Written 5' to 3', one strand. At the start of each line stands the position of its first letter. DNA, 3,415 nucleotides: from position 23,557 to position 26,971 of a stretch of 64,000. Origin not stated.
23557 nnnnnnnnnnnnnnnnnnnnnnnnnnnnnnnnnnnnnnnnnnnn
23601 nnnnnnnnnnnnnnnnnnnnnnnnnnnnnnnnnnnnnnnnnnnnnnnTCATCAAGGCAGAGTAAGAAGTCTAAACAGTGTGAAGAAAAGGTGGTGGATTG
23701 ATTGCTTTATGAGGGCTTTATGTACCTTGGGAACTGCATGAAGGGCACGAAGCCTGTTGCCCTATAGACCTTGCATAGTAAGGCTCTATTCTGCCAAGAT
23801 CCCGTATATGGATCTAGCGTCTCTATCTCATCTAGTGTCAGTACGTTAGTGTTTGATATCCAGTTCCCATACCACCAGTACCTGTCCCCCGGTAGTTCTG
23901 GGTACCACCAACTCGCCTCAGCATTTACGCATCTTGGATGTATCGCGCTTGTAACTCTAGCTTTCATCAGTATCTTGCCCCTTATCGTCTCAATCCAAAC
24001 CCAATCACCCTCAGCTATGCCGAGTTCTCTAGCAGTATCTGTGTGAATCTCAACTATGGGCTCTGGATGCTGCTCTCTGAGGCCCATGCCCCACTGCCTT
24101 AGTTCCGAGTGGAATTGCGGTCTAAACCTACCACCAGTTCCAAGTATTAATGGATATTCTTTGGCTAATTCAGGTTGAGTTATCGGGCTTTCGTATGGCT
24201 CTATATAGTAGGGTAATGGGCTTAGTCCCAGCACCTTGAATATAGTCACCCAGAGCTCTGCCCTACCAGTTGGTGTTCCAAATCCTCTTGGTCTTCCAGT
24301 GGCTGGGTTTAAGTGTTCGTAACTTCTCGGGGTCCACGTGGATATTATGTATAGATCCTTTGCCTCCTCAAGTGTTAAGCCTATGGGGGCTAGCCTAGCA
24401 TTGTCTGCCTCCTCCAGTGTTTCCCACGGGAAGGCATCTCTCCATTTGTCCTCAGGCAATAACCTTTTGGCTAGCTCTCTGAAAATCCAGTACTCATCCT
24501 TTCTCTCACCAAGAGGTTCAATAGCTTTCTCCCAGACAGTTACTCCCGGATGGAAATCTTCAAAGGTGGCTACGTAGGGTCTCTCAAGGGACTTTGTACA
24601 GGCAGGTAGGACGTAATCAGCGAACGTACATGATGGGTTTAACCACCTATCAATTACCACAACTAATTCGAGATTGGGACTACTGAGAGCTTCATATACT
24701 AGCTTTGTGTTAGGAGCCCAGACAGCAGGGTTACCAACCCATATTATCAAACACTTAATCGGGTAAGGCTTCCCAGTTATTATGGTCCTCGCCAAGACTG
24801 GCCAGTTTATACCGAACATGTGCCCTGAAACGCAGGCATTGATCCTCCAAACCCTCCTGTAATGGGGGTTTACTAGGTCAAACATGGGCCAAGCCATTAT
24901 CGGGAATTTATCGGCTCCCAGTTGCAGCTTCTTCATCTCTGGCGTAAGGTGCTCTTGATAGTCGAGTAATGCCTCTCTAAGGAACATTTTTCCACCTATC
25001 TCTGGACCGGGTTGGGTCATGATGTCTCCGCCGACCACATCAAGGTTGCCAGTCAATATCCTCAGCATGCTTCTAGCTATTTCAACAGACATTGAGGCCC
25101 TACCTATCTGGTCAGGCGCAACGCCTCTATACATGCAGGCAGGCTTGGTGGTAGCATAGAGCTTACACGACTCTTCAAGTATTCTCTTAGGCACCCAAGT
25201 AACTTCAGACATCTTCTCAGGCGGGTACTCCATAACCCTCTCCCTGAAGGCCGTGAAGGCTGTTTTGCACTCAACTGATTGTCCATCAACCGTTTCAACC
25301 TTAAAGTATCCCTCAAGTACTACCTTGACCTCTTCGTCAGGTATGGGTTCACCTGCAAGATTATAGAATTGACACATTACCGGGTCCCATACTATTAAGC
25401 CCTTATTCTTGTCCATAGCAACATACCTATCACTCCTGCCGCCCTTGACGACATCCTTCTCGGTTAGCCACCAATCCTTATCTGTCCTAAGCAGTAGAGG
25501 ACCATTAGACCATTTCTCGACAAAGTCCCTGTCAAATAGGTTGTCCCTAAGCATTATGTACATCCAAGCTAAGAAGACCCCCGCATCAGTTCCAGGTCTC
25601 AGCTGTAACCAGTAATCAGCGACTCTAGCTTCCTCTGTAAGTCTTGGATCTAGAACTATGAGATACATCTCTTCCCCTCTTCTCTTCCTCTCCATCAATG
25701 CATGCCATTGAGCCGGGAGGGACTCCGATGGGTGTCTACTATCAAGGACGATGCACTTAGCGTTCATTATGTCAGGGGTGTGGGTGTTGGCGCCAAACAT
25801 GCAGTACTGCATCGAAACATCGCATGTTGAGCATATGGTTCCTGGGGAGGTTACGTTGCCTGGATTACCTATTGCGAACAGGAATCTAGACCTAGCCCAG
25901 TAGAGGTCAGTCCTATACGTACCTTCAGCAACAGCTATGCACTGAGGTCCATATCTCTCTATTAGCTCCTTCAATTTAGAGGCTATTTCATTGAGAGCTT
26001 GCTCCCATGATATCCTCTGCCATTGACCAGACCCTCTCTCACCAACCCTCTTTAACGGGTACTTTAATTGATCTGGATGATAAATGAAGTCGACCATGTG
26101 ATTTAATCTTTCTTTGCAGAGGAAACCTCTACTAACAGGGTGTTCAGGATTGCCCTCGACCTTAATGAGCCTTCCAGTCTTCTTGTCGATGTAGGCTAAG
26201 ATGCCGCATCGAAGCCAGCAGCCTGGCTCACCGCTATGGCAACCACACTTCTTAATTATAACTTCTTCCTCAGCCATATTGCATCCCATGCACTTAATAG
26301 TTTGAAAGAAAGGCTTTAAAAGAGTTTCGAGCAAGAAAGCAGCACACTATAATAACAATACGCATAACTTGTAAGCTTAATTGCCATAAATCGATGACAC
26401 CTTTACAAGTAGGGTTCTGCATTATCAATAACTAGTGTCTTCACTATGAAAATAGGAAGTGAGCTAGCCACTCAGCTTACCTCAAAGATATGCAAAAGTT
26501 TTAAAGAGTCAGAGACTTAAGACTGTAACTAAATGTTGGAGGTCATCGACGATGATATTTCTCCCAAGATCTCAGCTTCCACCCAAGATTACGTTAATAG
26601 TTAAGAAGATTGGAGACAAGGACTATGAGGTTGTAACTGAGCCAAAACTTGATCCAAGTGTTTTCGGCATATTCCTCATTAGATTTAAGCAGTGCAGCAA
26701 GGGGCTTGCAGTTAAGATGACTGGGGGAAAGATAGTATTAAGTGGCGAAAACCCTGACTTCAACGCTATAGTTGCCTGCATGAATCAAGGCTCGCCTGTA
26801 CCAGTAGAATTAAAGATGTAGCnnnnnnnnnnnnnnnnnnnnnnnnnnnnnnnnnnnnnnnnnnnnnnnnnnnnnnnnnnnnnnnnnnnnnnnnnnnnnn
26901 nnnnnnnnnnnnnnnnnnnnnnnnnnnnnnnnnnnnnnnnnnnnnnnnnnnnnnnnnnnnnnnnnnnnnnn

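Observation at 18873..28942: Duplicated two-gene cassette (Cys-ribbon radical SAM + ACT/V4R protein) bracketing a GT2 glycosyltransferase and a standalone Mo/W enzyme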

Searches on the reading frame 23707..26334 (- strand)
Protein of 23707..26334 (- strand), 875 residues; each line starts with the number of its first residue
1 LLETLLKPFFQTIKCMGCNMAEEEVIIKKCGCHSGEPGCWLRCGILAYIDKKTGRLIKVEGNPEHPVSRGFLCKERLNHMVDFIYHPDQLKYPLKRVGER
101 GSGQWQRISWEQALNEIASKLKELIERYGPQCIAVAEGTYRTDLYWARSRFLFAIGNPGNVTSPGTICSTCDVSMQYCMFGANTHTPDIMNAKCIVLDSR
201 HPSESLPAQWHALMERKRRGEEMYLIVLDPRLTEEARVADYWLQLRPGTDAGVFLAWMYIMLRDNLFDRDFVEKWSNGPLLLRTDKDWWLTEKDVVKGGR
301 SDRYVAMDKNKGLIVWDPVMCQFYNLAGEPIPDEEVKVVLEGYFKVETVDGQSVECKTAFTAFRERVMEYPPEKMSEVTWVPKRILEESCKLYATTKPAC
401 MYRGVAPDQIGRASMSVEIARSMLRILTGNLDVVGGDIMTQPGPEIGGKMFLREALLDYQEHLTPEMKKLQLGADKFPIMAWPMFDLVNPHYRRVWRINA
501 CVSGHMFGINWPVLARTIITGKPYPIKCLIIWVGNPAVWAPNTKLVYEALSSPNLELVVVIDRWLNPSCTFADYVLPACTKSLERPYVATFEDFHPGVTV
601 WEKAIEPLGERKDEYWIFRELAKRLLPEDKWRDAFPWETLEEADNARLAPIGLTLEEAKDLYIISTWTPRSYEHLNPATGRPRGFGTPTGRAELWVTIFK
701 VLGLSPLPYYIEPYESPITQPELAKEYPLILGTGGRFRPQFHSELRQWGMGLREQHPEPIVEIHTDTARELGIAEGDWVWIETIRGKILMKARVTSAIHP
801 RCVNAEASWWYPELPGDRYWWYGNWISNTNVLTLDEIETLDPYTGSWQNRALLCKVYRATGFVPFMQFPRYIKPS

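Call 3: search_protein_families(library=pfam, proteins=[window:23707-26334:-], max_evalue=0.01)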
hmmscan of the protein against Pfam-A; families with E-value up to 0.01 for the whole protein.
window:23707-26334:- (875 aa): 3 families
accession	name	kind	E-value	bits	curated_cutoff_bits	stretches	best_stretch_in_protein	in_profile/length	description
PF00384.28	Molybdopterin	-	7.1e-32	111.2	24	2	90-269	2-182/353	Molybdopterin oxidoreductase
PF01568.27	Molydop_binding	-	2.2e-18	66.7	26.8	1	733-837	4-97/110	Molydopterin dinucleotide binding domain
PF04879.21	Molybdop_Fe4S4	-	8.4e-07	29.3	22.7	1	37-74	9-44/55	Molybdopterin oxidoreductase Fe4S4 domain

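Call 4: search_protein_families(library=ncbifam, proteins=[window:23707-26334:-], max_evalue=0.01)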
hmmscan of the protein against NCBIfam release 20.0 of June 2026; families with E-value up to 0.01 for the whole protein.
window:23707-26334:- (875 aa): 26 families (the best 25 are shown)
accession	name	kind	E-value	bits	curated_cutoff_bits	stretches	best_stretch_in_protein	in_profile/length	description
TIGR01591.1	Fdh-alpha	equivalog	5.5e-73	246.2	666.25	3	39-275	6-237/672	formate dehydrogenase subunit alpha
TIGR03479.1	DMSO_red_II_alp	subfamily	1.1e-72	245.4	984.75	2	81-626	112-644/913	molybdopterin-dependent oxidoreductase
NF012032.0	PRK15488.1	equivalog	5.1e-64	216.6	694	2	39-278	51-283/759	thiosulfate reductase PhsA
TIGR02166.1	dmsA_ynfE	subfamily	8.3e-55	186.2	777.7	2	78-277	93-300/794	DMSO/selenate family reductase complex A subunit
NF011566.1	PRK14990.1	exception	2.6e-42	144.8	1600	3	75-277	105-320/814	dimethylsulfoxide reductase subunit A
NF047855.1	AssmNtatRedNasC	equivalog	8.6e-42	143.3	1100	2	37-278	26-265/708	assimilatory nitrate reductase catalytic subunit NasC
TIGR01553.1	formate-DH-alph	equivalog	8.4e-41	139.7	814.2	2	36-285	49-313/1009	formate dehydrogenase-N subunit alpha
NF041885.1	selenate_YnfE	exception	3.2e-40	137.7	1675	2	83-277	102-307/805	selenate/tellurate reductase subunit YnfE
NF041884.1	selenate_YnfF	exception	1.1e-39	136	1650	2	84-277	100-300/798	selenate/tellurate reductase subunit YnfF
NF042978.1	EthbenzDh_ebdA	equivalog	3.7e-35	121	2000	1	82-407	135-449/977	ethylbenzene dehydrogenase subunit alpha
TIGR00509.1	bisC_fam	subfamily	2.5e-34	118.6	1017.55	2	525-836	411-733/772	molybdopterin guanine dinucleotide-containing S/N-oxide reductase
TIGR01706.1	NAPA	equivalog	1e-29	103.4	930.55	3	39-431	50-399/830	periplasmic nitrate reductase subunit alpha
NF010055.0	PRK13532.1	equivalog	9.2e-29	100.2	904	3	39-399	50-367/830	nitrate reductase catalytic subunit NapA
NF011567.1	PRK14991.1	equivalog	3.5e-28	97.9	1750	3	217-579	313-676/1022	tetrathionate reductase subunit TtrA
NF041513.1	formate_DH_Act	exception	4.3e-24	84.4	1400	3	173-285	191-304/1067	formate dehydrogenase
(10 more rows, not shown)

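Call 36: search_solved_structures(query=window:23707-26334:-, show_alignments=1, max_evalue=1e-10)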
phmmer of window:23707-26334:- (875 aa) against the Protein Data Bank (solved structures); distinct sequences matched with E-value up to 1e-10: 53.
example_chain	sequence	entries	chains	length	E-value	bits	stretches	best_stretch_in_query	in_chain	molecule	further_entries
2e7z_A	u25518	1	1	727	4.6e-104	352.3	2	359-858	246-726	Acetylene hydratase Ahy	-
2vpw_A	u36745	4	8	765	3.2e-60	207.2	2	37-279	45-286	THIOSULFATE REDUCTASE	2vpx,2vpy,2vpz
5e7o_A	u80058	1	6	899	5.7e-46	160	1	82-438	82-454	DMSO reductase family type II enzyme, molybdopterin subunit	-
4ydd_A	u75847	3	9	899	8.9e-46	159.4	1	82-436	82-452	DMSO reductase family type II enzyme, molybdopterin subunit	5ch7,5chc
7qv7_S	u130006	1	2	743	2.1e-37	131.7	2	37-275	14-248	Hydrogen dependent carbon dioxide reductase subunit FdhF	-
2ivf_A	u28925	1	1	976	3.3e-36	127.7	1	83-407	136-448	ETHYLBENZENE DEHYDROGENASE ALPHA-SUBUNIT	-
9t1s_L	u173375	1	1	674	1.4e-32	115.7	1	33-278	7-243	formate dehydrogenase (coenzyme F420)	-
9vap_A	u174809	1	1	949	2.2e-32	115.1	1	39-274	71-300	Formate dehydrogenase molybdopterin-binding subunit FdhA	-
7bkb_D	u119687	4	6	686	1.8e-31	112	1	37-279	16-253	Formate dehydrogenase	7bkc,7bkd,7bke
7b04_B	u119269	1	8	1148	5.7e-31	110.4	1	187-443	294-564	Nitrite oxidoreductase subunit A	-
1aa6_A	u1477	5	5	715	6.5e-31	110.2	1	37-276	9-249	FORMATE DEHYDROGENASE H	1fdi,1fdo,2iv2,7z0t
1kqf_A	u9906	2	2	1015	8.3e-31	109.8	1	39-285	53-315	FORMATE DEHYDROGENASE, NITRATE-INDUCIBLE, MAJOR SUBUNIT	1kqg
2jim_A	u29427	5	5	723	6.2e-30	106.9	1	39-276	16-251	PERIPLASMIC NITRATE REDUCTASE | PROTEIN (PERIPLASMIC NITRATE REDUCTASE)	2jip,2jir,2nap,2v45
2jio_A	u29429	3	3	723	3.1e-29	104.7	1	39-276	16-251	PERIPLASMIC NITRATE REDUCTASE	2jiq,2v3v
1dms_A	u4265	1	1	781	2.6e-27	98.3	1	524-812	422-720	DMSO REDUCTASE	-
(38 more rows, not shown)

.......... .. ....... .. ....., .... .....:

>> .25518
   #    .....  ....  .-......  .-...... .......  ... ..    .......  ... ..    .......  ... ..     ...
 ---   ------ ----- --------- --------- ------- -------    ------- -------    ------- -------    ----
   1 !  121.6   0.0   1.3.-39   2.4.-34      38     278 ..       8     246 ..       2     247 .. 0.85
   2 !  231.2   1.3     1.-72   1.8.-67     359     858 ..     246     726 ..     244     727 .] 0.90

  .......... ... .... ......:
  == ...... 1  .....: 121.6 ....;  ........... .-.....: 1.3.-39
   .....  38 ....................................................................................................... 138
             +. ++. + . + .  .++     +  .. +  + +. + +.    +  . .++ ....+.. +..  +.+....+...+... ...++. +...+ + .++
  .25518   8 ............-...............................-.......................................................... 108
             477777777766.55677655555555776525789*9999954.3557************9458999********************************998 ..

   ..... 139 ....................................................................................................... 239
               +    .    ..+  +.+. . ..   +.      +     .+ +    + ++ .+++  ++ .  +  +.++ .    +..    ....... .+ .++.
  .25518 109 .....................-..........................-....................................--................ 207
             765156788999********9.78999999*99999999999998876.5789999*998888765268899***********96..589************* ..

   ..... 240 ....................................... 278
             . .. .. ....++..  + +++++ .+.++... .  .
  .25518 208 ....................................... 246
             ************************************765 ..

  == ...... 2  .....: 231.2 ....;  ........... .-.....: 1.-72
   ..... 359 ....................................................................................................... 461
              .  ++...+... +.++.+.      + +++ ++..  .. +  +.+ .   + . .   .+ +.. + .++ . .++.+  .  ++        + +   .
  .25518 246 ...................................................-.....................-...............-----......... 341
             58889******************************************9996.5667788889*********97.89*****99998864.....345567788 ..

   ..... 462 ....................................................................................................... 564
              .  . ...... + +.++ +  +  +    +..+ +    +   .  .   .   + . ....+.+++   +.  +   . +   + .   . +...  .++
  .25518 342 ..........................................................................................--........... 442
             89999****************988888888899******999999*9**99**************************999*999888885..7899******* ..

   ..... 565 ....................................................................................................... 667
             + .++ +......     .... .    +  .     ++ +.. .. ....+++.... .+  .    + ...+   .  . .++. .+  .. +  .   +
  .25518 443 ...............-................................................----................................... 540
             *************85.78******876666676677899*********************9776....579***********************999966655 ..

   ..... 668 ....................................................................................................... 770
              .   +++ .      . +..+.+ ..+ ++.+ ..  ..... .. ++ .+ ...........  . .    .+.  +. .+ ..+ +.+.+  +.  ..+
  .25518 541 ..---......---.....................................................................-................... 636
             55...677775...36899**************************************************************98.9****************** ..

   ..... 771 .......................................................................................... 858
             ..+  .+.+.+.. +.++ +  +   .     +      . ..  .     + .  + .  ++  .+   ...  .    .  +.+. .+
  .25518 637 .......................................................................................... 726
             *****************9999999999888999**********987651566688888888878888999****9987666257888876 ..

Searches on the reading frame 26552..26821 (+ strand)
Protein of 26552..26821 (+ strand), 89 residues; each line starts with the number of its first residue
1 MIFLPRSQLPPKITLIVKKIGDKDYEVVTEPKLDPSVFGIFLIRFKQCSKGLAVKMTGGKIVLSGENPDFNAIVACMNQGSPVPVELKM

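Call 3: search_protein_families(library=pfam, proteins=[window:26552-26821:+], max_evalue=0.01)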
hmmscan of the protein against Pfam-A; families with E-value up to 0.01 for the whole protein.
window:26552-26821:+ (89 aa): 0 families

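Call 4: search_protein_families(library=ncbifam, proteins=[window:26552-26821:+], max_evalue=0.01)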
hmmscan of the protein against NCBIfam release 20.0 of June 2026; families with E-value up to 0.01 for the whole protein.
window:26552-26821:+ (89 aa): 0 families

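Call 57: find_homologous_proteins(query=window:26552-26821:+, max_evalue=0.001)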
Query window:26552-26821:+ (89 aa): 8 proteins with E <= 0.001 among 10 candidates.
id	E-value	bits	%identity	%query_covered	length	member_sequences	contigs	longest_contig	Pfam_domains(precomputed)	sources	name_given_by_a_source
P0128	3.2e-47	176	88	100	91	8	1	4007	-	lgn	-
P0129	1.7e-40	154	77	100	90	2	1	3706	-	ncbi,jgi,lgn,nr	ncbi:MAG: hypothetical protein DRJ68_06155 [Thermoprotei archaeon]|nr:MAG: hypothetical protein DRJ6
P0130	4.6e-40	153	76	100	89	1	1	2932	-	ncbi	ncbi:MAG: hypothetical protein QXW94_06245 [Desulfurococcaceae archaeon]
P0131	3.1e-36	141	72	100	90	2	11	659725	-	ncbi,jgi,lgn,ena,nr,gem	ncbi:MAG: hypothetical protein QXD66_00280 [Candidatus Nezhaarchaeales archaeon]|nr:MAG: hypothetica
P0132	8.0e-36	140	71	100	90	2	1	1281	-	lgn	-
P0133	1.3e-35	139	74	99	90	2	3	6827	-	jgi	-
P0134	2.2e-33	132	61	100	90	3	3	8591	-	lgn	-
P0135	6.9e-33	130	67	99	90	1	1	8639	-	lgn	-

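Call 63: predict_structure(alignment_id=A4)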
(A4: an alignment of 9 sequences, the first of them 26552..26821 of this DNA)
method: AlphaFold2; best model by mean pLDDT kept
length: 89 residues; sequences in the alignment: 9
mean_pLDDT: 83.6   pTM: 0.70
mean pLDDT of the five models: 83.6, 81.1, 80.0, 79.5, 77.7
residues with pLDDT >= 90: 23; 70-90: 57; 50-70: 8; < 50: 1
segments of 3 or more residues with pLDDT < 50: none
pLDDT, mean of each block of 10 residues (from residue 1): 59 89 89 83 88 84 87 88 86
secondary structure, 60 per line:
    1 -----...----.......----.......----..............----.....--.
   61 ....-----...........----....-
elements in order: E13-19 E24-30 H35-48 E53-57 E60-64 H70-80 E85-88

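Call 64: search_protein_representatives(alignment_id=A4)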
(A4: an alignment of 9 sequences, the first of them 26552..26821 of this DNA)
Query: 9 sequences, 90 profile positions. Proteins with E-value up to 0.001 (for the whole library): 3; up to 1e-10: 3; up to 1e-30: 2. The best 3 are listed.
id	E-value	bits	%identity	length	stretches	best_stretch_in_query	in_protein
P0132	9.0e-47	173.4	-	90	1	1-89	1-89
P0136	2.3e-36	140.1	-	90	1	1-89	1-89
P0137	6.2e-24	100.2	-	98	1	1-89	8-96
